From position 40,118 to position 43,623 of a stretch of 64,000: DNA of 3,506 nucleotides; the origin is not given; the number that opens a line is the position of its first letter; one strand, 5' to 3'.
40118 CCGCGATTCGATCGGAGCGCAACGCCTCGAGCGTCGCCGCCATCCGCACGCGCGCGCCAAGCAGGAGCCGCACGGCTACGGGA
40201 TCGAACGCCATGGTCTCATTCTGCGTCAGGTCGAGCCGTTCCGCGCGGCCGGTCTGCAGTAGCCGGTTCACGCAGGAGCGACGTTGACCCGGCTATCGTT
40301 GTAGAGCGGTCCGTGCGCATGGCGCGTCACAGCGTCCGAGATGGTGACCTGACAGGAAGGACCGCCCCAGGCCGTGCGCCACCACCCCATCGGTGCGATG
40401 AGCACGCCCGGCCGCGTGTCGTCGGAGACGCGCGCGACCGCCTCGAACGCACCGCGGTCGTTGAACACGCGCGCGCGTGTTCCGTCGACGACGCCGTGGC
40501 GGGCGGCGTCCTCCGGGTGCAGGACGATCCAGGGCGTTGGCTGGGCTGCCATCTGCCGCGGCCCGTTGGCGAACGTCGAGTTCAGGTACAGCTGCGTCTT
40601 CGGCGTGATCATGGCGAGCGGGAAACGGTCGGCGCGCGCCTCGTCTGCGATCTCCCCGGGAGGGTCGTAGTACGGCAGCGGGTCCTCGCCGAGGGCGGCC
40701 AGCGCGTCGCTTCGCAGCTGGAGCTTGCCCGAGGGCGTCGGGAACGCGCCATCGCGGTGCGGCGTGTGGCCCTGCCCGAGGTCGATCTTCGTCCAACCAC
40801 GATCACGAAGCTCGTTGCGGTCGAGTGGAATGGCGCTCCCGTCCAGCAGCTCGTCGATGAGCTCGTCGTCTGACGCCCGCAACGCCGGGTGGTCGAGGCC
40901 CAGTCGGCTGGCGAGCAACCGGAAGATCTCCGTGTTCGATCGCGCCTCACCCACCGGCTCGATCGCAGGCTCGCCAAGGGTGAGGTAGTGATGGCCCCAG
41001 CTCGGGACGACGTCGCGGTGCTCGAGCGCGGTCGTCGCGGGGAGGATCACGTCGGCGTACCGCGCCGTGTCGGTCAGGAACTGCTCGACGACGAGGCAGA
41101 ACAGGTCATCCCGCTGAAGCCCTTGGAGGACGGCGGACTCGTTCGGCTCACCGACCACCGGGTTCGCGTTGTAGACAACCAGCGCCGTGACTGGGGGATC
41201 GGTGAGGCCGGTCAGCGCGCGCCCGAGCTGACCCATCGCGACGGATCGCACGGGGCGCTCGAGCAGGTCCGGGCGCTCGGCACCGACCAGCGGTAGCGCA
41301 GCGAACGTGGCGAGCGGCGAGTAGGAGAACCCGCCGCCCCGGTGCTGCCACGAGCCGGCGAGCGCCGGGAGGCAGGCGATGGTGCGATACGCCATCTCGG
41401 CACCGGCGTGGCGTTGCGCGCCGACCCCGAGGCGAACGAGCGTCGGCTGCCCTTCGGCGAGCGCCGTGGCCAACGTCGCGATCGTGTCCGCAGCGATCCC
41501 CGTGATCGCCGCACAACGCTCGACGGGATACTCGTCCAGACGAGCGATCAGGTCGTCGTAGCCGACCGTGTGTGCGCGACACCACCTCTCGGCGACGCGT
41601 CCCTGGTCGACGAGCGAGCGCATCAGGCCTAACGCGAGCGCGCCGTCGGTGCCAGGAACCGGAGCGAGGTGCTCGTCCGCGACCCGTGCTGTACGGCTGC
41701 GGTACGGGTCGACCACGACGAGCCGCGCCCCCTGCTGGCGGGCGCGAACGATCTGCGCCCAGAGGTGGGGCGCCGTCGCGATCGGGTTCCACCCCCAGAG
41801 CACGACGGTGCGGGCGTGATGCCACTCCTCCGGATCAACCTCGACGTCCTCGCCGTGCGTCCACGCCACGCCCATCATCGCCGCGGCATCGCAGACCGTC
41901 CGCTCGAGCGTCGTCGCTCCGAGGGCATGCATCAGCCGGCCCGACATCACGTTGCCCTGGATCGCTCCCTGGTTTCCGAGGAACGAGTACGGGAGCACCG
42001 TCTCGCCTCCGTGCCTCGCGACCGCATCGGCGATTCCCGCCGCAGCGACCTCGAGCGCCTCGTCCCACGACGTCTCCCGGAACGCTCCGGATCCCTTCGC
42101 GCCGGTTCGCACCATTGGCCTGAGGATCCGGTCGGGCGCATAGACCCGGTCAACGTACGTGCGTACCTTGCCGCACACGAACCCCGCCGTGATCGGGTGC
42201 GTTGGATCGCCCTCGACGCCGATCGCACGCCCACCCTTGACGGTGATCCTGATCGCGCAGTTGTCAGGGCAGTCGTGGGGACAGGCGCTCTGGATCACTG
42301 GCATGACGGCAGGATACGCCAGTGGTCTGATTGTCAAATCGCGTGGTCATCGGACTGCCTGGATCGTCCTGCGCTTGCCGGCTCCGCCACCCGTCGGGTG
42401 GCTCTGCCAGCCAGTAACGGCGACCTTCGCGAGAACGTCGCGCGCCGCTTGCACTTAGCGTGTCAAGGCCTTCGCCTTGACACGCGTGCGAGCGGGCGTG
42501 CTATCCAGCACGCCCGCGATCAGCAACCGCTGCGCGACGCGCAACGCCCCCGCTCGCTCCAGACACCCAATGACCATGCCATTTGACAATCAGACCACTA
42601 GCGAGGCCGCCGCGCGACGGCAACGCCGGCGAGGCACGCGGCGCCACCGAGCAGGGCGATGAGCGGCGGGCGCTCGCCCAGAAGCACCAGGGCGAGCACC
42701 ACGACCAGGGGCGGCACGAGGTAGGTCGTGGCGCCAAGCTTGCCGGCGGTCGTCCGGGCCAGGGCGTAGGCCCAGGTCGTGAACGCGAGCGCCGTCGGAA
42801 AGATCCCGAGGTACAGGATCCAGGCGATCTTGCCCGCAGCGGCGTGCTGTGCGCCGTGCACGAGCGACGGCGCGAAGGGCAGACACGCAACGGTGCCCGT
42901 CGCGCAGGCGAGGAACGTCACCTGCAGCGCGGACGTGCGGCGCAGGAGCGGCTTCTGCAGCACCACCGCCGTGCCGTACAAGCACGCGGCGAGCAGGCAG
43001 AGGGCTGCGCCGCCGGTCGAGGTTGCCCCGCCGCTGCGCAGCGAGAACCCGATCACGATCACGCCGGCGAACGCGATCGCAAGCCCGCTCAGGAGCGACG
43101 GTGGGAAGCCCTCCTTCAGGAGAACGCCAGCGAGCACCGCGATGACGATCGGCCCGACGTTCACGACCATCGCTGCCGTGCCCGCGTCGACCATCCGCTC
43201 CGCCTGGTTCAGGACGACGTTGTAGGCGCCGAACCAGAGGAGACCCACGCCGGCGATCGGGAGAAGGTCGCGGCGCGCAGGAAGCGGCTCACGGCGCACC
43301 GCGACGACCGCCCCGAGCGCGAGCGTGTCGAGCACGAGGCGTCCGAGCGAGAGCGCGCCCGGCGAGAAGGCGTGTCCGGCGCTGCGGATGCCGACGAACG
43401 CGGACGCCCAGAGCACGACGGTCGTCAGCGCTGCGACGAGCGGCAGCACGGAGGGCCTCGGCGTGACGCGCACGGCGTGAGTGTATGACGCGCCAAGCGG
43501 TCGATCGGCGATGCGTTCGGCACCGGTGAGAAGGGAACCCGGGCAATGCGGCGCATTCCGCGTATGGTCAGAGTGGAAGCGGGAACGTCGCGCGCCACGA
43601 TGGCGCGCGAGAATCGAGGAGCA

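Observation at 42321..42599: Unannotated family of miniature TIR elements: three copies, with the 279-bp copy as the apparent master form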

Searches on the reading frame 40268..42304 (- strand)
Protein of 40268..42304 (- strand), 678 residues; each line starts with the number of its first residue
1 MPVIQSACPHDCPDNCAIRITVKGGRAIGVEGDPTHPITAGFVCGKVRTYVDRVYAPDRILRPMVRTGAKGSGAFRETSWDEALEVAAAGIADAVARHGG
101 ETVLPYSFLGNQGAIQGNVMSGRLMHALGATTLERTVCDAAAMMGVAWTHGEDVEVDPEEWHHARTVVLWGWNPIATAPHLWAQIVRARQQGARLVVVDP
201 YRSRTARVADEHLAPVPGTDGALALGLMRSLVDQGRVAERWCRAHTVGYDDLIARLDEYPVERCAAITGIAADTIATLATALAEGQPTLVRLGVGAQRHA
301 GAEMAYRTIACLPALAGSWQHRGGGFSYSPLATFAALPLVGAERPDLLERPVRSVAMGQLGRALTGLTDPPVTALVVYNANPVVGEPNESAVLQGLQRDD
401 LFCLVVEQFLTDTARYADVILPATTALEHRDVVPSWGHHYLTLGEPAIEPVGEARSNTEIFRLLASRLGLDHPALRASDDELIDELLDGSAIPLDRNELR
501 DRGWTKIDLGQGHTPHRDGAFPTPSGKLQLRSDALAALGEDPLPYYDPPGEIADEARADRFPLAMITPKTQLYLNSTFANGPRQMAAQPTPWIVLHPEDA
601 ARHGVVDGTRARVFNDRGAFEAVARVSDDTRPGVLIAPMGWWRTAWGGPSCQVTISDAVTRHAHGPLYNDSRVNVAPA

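Call 16: find_homologous_proteins(query=window:40268-42304:-)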
Query window:40268-42304:- (678 aa): 6777 proteins with E <= 0.001 among 8000 candidates; the best 120 are listed.
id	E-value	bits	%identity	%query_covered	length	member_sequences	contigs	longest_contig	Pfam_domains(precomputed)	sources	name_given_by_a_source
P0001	0.0e+0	1558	100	100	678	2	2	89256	PF00384.28,PF01568.28,PF04879.22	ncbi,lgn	-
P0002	0.0e+0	1062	68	100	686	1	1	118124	PF00384.28,PF01568.28,PF04879.22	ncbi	-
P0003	4.9e-292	989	64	100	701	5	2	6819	PF00384.28,PF01568.28,PF04879.22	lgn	-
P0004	1.4e-285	967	62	99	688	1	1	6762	PF00384.28,PF01568.28,PF04879.22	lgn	-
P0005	3.2e-283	959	65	97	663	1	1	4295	PF00384.28,PF01568.28,PF04879.22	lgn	-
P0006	1.7e-282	957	62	99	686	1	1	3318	PF00384.28,PF01568.28,PF04879.22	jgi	jgi:anaerobic selenocysteine-containing dehydrogenase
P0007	4.8e-281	952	61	99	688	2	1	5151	PF00384.28,PF01568.28,PF04879.22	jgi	jgi:anaerobic selenocysteine-containing dehydrogenase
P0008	4.9e-280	949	61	99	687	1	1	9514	PF00384.28,PF01568.28,PF04879.22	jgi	-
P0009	2.8e-279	946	62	99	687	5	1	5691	PF00384.28,PF01568.28,PF04879.22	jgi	jgi:anaerobic selenocysteine-containing dehydrogenase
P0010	1.8e-276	937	61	99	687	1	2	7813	PF00384.28,PF01568.28,PF04879.22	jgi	jgi:anaerobic selenocysteine-containing dehydrogenase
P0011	5.6e-276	936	61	100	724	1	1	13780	PF00384.28,PF01568.28,PF04879.22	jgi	-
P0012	4.6e-275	933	60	100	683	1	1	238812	PF00384.28,PF01568.28,PF04879.22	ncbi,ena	-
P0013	7.9e-275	932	61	99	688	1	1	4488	PF00384.28,PF01568.28,PF04879.22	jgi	jgi:anaerobic selenocysteine-containing dehydrogenase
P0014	1.9e-274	930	60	100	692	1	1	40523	PF00384.28,PF01568.28,PF04879.22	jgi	jgi:anaerobic selenocysteine-containing dehydrogenase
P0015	3.9e-274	929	60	100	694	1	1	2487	PF00384.28,PF01568.28,PF04879.22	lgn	-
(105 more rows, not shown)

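Call 17: find_encoding_contigs(protein=P0001, flank=10000, max_places=6)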
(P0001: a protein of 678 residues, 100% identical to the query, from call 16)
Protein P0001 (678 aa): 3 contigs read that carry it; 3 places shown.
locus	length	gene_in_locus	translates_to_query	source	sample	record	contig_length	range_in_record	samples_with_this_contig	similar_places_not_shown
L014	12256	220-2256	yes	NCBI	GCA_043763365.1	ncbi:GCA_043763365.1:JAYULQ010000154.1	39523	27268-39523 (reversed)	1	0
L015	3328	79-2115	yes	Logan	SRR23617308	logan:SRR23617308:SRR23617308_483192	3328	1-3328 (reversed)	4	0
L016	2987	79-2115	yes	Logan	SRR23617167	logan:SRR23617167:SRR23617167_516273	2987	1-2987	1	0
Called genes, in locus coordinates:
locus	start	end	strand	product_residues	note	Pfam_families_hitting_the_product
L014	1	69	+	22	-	?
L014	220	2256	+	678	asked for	PF04879:Molybdop_Fe4S4, PF00384:Molybdopterin, PF01568:Molydop_binding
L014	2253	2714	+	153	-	-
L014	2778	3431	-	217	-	-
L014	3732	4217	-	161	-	PF03018:Dirigent, PF06351:Allene_ox_cyc, PF18678:AOC_like (weak)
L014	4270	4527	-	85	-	-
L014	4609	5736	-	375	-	PF06224:AlkZ-like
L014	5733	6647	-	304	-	PF00583:Acetyltransf_1, PF13508:Acetyltransf_7 (weak), PF00583:Acetyltransf_1 (weak)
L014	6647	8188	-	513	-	PF02142:MGS, PF01808:AICARFT_IMPCHas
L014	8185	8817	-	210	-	PF00551:Formyl_trans_N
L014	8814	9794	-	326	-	PF00586:AIRS, PF02769:AIRS_C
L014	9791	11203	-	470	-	PF13522:GATase_6, PF13230:GATase_4 (weak), PF13537:GATase_7, PF00156:Pribosyltran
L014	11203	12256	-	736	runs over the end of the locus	PF18072:FGAR-AT_linker, PF00586:AIRS, PF02769:AIRS_C, PF00586:AIRS, PF02769:AIRS_C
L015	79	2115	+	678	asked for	PF04879:Molybdop_Fe4S4, PF00384:Molybdopterin, PF01568:Molydop_binding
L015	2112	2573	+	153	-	-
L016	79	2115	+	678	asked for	PF04879:Molybdop_Fe4S4, PF00384:Molybdopterin, PF01568:Molydop_binding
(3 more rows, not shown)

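Call 18: find_encoding_contigs(protein=P0002, flank=10000, max_places=6)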
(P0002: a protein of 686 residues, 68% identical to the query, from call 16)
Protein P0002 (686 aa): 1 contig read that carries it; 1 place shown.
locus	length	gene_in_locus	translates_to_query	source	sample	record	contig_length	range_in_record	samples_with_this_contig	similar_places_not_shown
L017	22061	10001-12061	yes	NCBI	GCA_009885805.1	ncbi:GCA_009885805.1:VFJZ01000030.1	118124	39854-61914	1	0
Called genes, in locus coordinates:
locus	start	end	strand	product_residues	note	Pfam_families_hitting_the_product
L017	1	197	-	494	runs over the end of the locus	PF03816:LytR_cpsA_psr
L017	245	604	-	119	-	-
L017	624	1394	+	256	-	PF01479:S4 (weak), PF00849:PseudoU_synth_2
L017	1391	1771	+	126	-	PF01741:MscL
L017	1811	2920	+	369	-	PF03446:NAD_binding_2, PF03807:F420_oxidored (weak), PF02153:PDH_N, PF20463:PDH_C, PF01842:ACT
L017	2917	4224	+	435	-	PF00275:EPSP_synthase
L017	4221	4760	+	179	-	PF02224:Cytidylate_kin, PF13189:Cytidylate_kin2 (weak), PF02224:Cytidylate_kin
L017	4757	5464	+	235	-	PF01553:Acyltransferase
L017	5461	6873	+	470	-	PF00009:GTP_EFTU, PF01926:MMR_HSR1, PF02421:FeoB_N, PF04548:AIG1, PF00009:GTP_EFTU, PF01926:MMR_HSR1, PF02421:FeoB_N, PF14714:KH_dom-like, +6 more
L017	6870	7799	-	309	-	-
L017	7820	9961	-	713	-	-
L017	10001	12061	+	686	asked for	PF04879:Molybdop_Fe4S4, PF00384:Molybdopterin, PF01568:Molydop_binding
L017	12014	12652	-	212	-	-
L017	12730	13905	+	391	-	PF00108:Thiolase_N, PF02803:Thiolase_C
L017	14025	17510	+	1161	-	PF02574:S-methyl_trans, PF00809:Pterin_bind, PF02607:B12-binding_2, PF02310:B12-binding, PF02965:Met_synt_B12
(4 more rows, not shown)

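Call 19: list_cluster_members(proteins=[P0001, P0002])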
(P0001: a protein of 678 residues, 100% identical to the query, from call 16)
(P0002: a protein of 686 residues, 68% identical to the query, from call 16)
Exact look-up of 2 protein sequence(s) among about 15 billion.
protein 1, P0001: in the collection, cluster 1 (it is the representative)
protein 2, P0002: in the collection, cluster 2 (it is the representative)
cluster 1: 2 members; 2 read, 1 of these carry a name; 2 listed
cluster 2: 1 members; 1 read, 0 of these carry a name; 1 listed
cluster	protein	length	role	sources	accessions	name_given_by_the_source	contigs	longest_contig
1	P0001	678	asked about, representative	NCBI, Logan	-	-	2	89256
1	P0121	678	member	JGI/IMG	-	anaerobic selenocysteine-containing dehydrogenase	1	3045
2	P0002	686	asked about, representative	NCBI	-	-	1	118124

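Call 31: find_encoding_contigs(protein=P0121, flank=10000, max_places=6)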
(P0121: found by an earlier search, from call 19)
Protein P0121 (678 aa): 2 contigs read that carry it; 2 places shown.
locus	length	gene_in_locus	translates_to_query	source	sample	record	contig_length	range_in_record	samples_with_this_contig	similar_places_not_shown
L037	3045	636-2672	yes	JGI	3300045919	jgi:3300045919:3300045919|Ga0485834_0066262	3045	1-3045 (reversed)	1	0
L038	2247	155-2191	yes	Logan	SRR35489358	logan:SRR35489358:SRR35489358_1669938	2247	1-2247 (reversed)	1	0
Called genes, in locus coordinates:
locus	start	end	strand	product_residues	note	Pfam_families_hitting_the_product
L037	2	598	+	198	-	PF00892:EamA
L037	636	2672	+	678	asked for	PF04879:Molybdop_Fe4S4, PF00384:Molybdopterin, PF01568:Molydop_binding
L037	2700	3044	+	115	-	?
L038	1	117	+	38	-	?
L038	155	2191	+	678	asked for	PF04879:Molybdop_Fe4S4, PF00384:Molybdopterin, PF01568:Molydop_binding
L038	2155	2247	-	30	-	?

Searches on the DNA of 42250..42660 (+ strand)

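Call 26: search_dna_similar(query=window:42311-42610:+, collection=plasmids, mode=distant, max_evalue=10, max_rows=25)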
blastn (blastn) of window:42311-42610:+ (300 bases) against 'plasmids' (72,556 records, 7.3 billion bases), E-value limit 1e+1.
Records with a match: 76; places in all: 78; records where one place covers at least 80% of the query: 0.
Best place of each record, by identity: >=99% 2; 95-99% 4; 90-95% 15; 80-90% 11; 60-80% 44.
By first word of the organism name: Ralstonia 43; Roseomonas 9; Rhodococcus 4; Sphingobium 3; Pseudomonas 2; Burkholderia 2; Haloarcula 1; Streptomyces 1; Cupriavidus 1; Sinorhizobium 1; and 9 more.
By predicted mobility (MOB-suite, as given by PLSDB): mobilizable 47; non-mobilizable 25; conjugative 4.
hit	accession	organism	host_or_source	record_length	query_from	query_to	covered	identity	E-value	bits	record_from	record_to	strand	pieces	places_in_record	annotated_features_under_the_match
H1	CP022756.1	Ralstonia solanacearum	Solanum tuberosum,single cell,Potato ...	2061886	162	226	22%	73.2%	9e-1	41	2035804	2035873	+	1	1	RNA polymerase subunit sigma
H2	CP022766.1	Ralstonia solanacearum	Solanum tuberosum,single cell,Potato ...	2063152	162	226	22%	73.2%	9e-1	41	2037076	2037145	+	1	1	none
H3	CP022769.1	Ralstonia solanacearum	Solanum tuberosum,single cell,Potato ...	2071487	162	226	22%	73.2%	9e-1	41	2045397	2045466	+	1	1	none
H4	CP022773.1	Ralstonia solanacearum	Solanum tuberosum,single cell,Potato ...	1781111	162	226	22%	73.2%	9e-1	41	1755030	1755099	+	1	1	RNA polymerase subunit sigma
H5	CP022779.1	Ralstonia solanacearum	Solanum tuberosum,single cell,Potato ...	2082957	162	226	22%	73.2%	9e-1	41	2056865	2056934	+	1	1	RNA polymerase subunit sigma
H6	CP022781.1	Ralstonia solanacearum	Solanum tuberosum,single cell,Potato ...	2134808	162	226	22%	73.2%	9e-1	41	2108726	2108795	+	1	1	none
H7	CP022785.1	Ralstonia solanacearum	Solanum tuberosum,single cell,Potato ...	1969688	162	226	22%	73.2%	9e-1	41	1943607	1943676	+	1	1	none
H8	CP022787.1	Ralstonia solanacearum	Solanum tuberosum,single cell,Potato ...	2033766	162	226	22%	73.2%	9e-1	41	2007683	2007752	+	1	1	RNA polymerase subunit sigma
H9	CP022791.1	Ralstonia solanacearum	Solanum tuberosum,single cell,Potato ...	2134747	162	226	22%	73.2%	9e-1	41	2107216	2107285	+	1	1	none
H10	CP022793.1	Ralstonia solanacearum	Solanum tuberosum,single cell,Potato ...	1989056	162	226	22%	73.2%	9e-1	41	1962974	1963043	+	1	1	RNA polymerase subunit sigma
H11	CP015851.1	Ralstonia solanacearum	Rhizoma kaempferiae,cell culture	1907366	162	226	22%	73.2%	9e-1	41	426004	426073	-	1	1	RNA polymerase sigma factor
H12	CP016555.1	Ralstonia solanacearum FJAT-1458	tomato,tissue sample,tomato vessel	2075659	162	226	22%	73.2%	9e-1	41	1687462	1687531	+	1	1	RNA polymerase subunit sigma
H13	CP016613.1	Ralstonia solanacearum FJAT-91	healthy tomato plant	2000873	162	226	22%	73.2%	9e-1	41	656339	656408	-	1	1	RNA polymerase subunit sigma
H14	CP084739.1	Ralstonia solanacearum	sunflower,cell culture,stem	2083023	162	226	22%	73.2%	9e-1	41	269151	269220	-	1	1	RNA polymerase sigma factor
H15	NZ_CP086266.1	Ralstonia sp. RS647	sunflower,cell culture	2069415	162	226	22%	73.2%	9e-1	41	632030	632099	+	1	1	none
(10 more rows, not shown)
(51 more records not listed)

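Call 67: search_rna_families(source=window, start=42250, end=42660, threshold=evalue, max_evalue=1)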
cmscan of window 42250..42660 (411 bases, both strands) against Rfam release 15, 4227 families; matches with E-value up to 1: 3.
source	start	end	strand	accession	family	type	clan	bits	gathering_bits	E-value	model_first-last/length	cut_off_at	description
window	42363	42490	+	RF02868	ncS037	Gene; sRNA;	-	20.9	112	0.25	1-152/152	no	Burkholderia sRNA 37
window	42440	42501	+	RF03296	MIR8788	Gene; miRNA;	-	19.8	124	0.72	1-138/138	no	MIR8788 microRNA precursor family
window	42362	42493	-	RF03018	RT-15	Gene; sRNA;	-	13.6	82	0.58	1-192/192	no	RT-15 RNA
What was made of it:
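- On Any Rfam RNA family: The best sub-threshold hit on the element scores 20.9 bits against 112 required (call 67).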

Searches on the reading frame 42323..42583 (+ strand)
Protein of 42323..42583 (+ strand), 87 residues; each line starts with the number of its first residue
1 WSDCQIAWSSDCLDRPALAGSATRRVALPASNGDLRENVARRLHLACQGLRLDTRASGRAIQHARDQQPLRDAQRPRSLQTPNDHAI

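Call 72: search_protein_families(library=pfam, proteins=[window:42323-42583:+], max_evalue=0.01)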
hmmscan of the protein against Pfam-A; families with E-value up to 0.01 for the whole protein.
seq(87 aa): 0 families

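Call 83: search_protein_representatives(protein=window:42323-42583:+)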
Query: 87 residues. Proteins with E-value up to 0.001 (for the whole library): 3; up to 1e-10: 1; up to 1e-30: 0. The best 3 are listed.
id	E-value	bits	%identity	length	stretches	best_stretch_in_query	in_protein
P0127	4.0e-16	75.3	74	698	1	18-82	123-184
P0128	4.7e-08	49.6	86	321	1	1-35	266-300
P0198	1.6e-05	41.5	72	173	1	1-36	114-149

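Call 85: find_encoding_contigs(protein=P0198, flank=10000, max_places=6)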
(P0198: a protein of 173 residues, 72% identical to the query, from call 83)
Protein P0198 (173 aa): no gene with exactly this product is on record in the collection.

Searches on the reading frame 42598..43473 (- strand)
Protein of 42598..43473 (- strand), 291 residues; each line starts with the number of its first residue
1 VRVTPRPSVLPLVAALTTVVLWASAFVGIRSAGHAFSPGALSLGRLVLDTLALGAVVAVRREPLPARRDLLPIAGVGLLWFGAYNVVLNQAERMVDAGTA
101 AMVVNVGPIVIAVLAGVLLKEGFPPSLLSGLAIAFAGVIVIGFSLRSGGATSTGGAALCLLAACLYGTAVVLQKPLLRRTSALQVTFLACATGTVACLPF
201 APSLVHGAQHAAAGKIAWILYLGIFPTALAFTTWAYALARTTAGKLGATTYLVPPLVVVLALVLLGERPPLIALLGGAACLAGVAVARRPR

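Call 52: search_protein_families(library=pfam, proteins=[window:42598-43473:-], max_evalue=0.00001)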
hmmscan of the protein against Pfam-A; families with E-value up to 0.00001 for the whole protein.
window:42598-43473:- (291 aa): 1 family
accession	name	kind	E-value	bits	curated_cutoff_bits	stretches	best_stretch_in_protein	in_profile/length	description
PF00892.27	EamA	-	1.5e-39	135.8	28.2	2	155-286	3-132/135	EamA-like transporter family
